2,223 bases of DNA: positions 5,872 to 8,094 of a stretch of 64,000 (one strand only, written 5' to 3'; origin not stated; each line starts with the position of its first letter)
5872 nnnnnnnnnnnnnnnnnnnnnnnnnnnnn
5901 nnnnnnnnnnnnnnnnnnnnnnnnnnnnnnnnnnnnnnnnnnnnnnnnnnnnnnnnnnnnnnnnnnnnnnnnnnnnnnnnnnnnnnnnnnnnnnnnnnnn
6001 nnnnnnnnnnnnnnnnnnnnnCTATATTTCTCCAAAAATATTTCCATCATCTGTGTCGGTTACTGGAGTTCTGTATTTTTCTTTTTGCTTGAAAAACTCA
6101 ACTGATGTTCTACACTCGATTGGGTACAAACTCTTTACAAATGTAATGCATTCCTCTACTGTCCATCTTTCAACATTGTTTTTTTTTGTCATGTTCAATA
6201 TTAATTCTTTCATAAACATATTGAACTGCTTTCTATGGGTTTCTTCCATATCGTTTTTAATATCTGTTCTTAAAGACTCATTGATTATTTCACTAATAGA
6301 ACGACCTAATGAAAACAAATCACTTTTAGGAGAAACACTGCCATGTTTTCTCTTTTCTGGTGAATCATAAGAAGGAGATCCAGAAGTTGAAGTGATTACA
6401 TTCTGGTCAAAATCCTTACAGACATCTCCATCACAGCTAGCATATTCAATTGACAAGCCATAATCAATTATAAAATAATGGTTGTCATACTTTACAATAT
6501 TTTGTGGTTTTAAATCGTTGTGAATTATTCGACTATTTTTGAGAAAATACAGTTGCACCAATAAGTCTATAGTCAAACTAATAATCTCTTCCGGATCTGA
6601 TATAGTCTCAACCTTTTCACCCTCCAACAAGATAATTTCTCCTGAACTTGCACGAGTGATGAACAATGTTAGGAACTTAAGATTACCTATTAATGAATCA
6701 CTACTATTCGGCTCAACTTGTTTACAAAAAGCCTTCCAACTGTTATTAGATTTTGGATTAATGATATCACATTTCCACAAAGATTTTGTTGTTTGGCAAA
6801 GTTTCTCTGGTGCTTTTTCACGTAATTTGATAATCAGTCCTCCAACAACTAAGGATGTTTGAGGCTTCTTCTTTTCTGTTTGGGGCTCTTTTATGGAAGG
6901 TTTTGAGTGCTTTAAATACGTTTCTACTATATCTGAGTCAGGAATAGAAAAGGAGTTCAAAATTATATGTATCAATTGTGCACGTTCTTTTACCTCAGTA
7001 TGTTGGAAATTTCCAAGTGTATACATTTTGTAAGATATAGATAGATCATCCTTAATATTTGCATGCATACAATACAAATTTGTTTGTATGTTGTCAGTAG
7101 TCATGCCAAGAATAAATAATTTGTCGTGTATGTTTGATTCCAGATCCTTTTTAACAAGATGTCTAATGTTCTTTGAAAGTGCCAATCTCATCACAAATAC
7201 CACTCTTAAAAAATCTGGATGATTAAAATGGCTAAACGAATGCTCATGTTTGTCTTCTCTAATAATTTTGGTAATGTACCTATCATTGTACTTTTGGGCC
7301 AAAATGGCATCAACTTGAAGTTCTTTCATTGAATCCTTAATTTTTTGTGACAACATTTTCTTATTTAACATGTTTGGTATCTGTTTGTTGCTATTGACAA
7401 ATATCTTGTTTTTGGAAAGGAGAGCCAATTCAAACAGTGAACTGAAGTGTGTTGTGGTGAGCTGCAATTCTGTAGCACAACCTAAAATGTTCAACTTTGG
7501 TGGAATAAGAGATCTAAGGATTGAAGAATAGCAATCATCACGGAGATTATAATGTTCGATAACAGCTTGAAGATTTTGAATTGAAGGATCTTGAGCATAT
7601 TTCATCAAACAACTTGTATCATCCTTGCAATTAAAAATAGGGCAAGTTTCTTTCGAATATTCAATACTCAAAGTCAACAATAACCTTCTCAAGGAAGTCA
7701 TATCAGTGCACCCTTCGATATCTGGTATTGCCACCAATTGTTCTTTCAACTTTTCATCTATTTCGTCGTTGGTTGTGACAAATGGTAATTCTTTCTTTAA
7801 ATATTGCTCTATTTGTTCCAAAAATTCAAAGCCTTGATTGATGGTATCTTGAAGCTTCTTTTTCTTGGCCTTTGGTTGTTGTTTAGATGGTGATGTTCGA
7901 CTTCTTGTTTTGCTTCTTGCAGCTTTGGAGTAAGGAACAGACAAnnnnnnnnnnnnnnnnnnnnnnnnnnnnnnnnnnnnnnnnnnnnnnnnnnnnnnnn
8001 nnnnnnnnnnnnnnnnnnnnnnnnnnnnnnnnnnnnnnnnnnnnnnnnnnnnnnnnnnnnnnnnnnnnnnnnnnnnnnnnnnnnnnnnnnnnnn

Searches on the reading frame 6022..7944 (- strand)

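Call 21: search_protein_families(library=pfam, proteins=[window:6022-7944:-], max_evalue=0.001)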
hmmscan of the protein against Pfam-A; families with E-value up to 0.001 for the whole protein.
window:6022-7944:- (640 aa): 2 families
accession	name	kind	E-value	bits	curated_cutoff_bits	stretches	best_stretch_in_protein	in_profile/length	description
PF00069.31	Pkinase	-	2.6e-15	57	31.7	1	448-606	94-243/263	Protein kinase domain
PF07714.23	PK_Tyr_Ser-Thr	-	6.1e-06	26.2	23.1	1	452-558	102-202/258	Protein tyrosine and serine/threonine kinase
